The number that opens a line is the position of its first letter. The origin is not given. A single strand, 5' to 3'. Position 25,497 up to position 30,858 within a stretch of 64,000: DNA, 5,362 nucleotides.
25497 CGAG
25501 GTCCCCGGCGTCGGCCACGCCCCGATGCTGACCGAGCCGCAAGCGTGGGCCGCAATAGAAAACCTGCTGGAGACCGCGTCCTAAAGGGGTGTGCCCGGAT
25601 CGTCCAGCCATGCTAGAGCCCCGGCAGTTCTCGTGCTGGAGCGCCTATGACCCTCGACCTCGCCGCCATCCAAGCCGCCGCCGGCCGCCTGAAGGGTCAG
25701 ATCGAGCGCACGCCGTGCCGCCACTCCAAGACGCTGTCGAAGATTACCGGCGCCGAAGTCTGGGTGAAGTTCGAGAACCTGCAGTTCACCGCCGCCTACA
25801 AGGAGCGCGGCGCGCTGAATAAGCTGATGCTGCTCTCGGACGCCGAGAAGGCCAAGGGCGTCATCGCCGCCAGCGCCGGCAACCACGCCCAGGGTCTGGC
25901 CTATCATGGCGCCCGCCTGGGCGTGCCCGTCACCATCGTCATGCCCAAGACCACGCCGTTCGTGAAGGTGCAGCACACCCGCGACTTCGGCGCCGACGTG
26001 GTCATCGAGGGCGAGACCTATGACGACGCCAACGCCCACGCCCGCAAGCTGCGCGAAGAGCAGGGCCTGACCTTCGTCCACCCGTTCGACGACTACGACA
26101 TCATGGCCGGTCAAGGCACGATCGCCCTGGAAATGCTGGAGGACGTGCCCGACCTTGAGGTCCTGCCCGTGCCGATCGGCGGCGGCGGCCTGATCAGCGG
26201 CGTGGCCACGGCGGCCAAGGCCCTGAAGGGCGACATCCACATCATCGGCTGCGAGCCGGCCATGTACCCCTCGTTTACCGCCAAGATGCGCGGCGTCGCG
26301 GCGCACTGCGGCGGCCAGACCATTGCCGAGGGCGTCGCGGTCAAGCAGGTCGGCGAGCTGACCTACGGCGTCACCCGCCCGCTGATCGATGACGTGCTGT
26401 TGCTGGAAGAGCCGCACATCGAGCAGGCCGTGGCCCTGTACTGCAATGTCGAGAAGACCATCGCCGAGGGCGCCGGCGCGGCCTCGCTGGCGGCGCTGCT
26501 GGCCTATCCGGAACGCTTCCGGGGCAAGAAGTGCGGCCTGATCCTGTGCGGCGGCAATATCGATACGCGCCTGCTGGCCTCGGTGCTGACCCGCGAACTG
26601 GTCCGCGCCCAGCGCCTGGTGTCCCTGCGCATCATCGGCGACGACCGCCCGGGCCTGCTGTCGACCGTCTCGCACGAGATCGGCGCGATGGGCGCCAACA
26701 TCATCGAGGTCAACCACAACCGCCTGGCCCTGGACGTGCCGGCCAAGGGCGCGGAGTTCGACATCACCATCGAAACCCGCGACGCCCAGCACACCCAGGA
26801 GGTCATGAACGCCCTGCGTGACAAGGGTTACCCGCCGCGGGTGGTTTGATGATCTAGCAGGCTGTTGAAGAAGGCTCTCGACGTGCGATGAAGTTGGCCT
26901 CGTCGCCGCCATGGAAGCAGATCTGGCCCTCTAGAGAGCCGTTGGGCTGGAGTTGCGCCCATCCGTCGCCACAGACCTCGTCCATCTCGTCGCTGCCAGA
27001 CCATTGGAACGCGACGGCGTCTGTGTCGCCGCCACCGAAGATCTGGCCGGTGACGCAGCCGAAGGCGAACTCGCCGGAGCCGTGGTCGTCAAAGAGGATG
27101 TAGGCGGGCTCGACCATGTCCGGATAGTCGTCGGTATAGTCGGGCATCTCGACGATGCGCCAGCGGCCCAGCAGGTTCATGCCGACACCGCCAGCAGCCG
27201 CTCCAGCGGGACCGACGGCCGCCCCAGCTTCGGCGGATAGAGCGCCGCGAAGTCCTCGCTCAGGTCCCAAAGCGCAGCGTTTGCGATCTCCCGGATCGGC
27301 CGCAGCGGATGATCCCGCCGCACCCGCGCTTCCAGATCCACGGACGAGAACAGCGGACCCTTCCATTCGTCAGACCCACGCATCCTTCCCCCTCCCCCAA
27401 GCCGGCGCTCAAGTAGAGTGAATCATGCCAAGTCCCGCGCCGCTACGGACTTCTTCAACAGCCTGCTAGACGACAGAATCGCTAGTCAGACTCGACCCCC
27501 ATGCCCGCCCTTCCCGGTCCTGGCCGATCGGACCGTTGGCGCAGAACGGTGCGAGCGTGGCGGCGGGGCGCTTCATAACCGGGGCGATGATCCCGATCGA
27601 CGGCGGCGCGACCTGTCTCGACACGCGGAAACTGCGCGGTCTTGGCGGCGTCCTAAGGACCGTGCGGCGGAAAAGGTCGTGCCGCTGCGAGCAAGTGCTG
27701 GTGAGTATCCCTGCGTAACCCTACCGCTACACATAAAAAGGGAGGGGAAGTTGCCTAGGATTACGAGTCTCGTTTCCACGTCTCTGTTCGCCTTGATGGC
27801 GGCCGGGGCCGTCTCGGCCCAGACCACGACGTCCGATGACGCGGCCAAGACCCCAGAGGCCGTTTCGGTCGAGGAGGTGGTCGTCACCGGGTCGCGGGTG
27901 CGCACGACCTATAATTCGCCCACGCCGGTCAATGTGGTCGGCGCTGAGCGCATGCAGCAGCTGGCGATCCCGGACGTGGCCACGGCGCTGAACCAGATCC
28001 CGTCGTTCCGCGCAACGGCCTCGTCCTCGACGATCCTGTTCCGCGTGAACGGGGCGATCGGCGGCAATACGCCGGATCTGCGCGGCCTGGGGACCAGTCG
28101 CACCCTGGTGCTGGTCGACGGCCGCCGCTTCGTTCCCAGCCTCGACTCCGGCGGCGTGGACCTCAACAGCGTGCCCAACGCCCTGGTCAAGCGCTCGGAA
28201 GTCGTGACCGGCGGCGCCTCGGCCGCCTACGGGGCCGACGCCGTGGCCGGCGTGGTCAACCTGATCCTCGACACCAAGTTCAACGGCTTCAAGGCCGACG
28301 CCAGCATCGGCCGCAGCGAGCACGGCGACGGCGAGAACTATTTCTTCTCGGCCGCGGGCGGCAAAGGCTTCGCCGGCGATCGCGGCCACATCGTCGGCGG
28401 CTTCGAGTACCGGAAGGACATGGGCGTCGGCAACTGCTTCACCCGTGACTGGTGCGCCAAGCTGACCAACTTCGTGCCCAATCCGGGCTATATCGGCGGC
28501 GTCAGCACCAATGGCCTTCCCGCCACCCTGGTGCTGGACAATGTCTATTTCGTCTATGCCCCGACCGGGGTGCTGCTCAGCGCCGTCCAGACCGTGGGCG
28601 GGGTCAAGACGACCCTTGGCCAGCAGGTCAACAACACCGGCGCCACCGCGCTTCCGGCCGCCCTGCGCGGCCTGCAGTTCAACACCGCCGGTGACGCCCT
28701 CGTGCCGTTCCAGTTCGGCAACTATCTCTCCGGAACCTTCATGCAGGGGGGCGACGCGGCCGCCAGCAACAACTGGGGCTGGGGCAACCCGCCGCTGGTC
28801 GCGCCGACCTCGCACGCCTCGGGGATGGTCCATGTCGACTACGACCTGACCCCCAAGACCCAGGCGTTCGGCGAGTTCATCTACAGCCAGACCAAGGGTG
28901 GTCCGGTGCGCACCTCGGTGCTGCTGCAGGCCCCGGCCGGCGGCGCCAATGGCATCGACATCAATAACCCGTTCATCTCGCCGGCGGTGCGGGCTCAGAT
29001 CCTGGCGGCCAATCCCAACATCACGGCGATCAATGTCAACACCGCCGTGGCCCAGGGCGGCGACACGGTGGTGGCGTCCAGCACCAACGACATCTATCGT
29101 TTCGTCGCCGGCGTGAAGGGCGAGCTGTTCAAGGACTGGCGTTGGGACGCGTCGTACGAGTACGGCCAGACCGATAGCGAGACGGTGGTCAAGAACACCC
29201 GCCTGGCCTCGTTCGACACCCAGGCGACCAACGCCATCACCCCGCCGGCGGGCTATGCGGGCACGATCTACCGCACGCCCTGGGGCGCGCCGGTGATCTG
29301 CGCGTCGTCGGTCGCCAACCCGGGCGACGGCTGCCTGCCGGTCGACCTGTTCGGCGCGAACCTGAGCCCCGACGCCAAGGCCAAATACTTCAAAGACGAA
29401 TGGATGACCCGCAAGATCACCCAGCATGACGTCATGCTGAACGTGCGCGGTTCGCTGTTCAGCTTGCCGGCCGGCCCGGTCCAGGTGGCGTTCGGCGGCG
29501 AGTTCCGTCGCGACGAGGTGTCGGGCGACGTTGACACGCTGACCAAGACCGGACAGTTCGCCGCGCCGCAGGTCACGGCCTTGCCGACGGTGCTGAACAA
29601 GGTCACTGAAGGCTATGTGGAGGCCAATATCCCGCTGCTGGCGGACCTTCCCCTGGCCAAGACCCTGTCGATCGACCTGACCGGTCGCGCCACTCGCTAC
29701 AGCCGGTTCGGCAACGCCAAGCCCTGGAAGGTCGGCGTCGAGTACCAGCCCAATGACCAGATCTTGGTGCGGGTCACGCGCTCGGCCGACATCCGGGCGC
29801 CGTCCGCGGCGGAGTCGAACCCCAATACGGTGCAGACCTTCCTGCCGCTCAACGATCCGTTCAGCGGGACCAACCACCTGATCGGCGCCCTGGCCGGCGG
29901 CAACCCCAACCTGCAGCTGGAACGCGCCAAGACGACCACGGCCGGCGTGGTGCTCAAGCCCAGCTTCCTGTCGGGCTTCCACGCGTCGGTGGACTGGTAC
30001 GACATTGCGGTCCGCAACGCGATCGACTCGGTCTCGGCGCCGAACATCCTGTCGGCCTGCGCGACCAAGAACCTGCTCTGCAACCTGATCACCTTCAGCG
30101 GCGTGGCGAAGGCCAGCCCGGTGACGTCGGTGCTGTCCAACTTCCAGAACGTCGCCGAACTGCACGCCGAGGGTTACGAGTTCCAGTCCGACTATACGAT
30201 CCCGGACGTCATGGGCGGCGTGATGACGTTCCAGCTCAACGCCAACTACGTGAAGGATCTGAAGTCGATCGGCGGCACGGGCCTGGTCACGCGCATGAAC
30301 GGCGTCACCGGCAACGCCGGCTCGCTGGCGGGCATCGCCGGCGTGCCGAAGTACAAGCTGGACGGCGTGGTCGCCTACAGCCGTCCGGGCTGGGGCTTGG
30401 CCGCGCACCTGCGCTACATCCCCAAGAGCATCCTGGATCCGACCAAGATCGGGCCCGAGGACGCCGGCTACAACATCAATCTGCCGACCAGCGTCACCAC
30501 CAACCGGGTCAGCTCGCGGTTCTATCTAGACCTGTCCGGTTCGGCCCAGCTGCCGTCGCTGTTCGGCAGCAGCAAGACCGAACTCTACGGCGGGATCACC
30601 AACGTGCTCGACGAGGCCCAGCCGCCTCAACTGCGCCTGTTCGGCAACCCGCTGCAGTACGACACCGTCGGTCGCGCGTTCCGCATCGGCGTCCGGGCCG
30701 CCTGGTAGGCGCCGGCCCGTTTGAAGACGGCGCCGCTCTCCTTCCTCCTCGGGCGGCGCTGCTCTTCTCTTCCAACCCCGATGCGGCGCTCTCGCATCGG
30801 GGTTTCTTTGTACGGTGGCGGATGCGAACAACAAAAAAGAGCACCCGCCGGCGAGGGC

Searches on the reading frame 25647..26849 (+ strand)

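Call 46: search_protein_families(library=pfam, proteins=[window:25647-26849:+], max_evalue=0.0001)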
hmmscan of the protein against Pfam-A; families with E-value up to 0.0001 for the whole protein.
window:25647-26849:+ (400 aa): 3 families
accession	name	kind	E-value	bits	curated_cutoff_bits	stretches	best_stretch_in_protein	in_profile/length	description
PF00291.31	PALP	-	1e-72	245.5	35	1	17-302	3-295/295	Pyridoxal-phosphate dependent enzyme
PF13291.12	ACT_4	-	7.5e-09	36.6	27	1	324-391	6-70/80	ACT domain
PF01842.31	ACT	-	9.4e-07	28.9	27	1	326-392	2-63/66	ACT domain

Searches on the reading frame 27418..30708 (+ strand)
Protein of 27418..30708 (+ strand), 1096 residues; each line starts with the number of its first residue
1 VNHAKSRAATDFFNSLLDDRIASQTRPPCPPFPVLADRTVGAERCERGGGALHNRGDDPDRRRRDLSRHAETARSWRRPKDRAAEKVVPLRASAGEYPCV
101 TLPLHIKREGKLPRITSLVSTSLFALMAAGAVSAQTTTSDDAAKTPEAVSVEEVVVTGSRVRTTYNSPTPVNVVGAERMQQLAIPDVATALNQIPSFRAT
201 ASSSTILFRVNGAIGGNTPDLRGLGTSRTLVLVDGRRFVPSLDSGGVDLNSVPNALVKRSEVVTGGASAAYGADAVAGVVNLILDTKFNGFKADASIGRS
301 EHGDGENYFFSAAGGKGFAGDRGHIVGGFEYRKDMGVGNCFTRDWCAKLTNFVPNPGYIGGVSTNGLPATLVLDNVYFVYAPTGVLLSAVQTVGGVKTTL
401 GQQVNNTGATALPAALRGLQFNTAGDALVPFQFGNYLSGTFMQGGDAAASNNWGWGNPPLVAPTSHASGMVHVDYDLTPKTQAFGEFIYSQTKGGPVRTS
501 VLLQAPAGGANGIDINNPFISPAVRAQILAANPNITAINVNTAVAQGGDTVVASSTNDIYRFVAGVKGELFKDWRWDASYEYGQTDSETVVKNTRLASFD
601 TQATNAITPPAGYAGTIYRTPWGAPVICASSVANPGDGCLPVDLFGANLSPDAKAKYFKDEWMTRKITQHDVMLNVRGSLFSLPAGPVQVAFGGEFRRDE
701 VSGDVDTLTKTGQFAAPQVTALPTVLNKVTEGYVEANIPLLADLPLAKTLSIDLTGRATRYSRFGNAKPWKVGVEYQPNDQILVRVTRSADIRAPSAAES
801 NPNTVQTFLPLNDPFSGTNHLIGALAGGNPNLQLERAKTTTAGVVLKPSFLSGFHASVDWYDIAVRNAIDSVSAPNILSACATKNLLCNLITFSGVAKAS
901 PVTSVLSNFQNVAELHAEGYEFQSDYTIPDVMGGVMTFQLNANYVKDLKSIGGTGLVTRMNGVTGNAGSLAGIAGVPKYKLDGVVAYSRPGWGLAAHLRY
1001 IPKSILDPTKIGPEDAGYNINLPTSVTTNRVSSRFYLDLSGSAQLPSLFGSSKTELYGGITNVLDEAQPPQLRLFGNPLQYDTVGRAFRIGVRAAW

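Call 6: search_protein_families(library=pfam, proteins=[window:27418-30708:+], max_evalue=0.001)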
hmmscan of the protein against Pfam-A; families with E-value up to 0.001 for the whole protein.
window:27418-30708:+ (1096 aa): 2 families
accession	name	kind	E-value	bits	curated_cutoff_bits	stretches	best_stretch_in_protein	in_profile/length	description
PF00593.30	TonB_dep_Rec_b-barrel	-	1.5e-29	104.6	27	1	561-1063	48-436/436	TonB dependent receptor-like, beta-barrel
PF07715.20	Plug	-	1.4e-18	67.8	23.9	1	165-279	3-107/107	TonB-dependent Receptor Plug Domain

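Call 13: search_protein_families(library=ncbifam, proteins=[window:27418-30708:+], max_evalue=0.001)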
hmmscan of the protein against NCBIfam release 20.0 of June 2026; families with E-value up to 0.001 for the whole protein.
window:27418-30708:+ (1096 aa): 19 families
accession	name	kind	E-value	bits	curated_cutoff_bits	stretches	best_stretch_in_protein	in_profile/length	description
TIGR01785.1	TonB-hemin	subfamily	1.6e-21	76.4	316.85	2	152-282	2-126/677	TonB-dependent heme/hemoglobin receptor family protein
TIGR01786.1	TonB-hemlactrns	subfamily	8.3e-18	64.1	323.75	2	153-282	2-131/719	TonB-dependent hemoglobin/transferrin/lactoferrin family receptor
TIGR01779.1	TonB-B12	equivalog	8.3e-16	57.6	599.7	1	129-302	11-171/614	TonB-dependent vitamin B12 receptor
NF007926.1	PRK10641.1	equivalog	1.9e-15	56.4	836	1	131-301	12-170/617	TonB-dependent vitamin B12 receptor BtuB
NF010010.0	PRK13483.1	equivalog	7.6e-15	53.9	927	1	126-286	9-164/660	ligand-gated channel protein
NF010048.1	PRK13524.1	subfamily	3.4e-13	49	493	1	118-286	5-177/744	FepA family TonB-dependent siderophore receptor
NF010038.0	PRK13513.1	equivalog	5.6e-13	48.3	942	1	121-286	8-166/659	ligand-gated channel protein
NF007478.2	PRK10064.1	equivalog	7e-13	47.7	745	1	149-298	28-175/663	catecholate siderophore receptor CirA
NF010051.0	PRK13528.1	subfamily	1.2e-10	40.3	583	1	129-291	12-178/727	FepA family TonB-dependent siderophore receptor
NF050067.1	TonBEntbctnRecCfrA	equivalog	1.6e-10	40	1200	1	142-286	17-159/698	TonB-dependent ferric enterobactin receptor CfrA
NF010011.0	PRK13484.1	equivalog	3.6e-10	38.7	1197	1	147-285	26-159/682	IreA family TonB-dependent siderophore receptor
TIGR01783.1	TonB-siderophor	subfamily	8.5e-09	34.6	223.5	1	169-283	4-106/649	TonB-dependent siderophore receptor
NF010012.0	PRK13486.1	equivalog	6.3e-08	31.4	924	1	156-292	30-163/696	TonB-dependent receptor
NF052649.1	TonRcptRhtA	equivalog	7.4e-08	31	1100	1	121-285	8-165/744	TonB-dependent siderophore receptor RhtA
NF038079.1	TonB_sider_MxcH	equivalog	1.4e-07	30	925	1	133-297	97-251/792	TonB-dependent siderophore myxochelin receptor MxcH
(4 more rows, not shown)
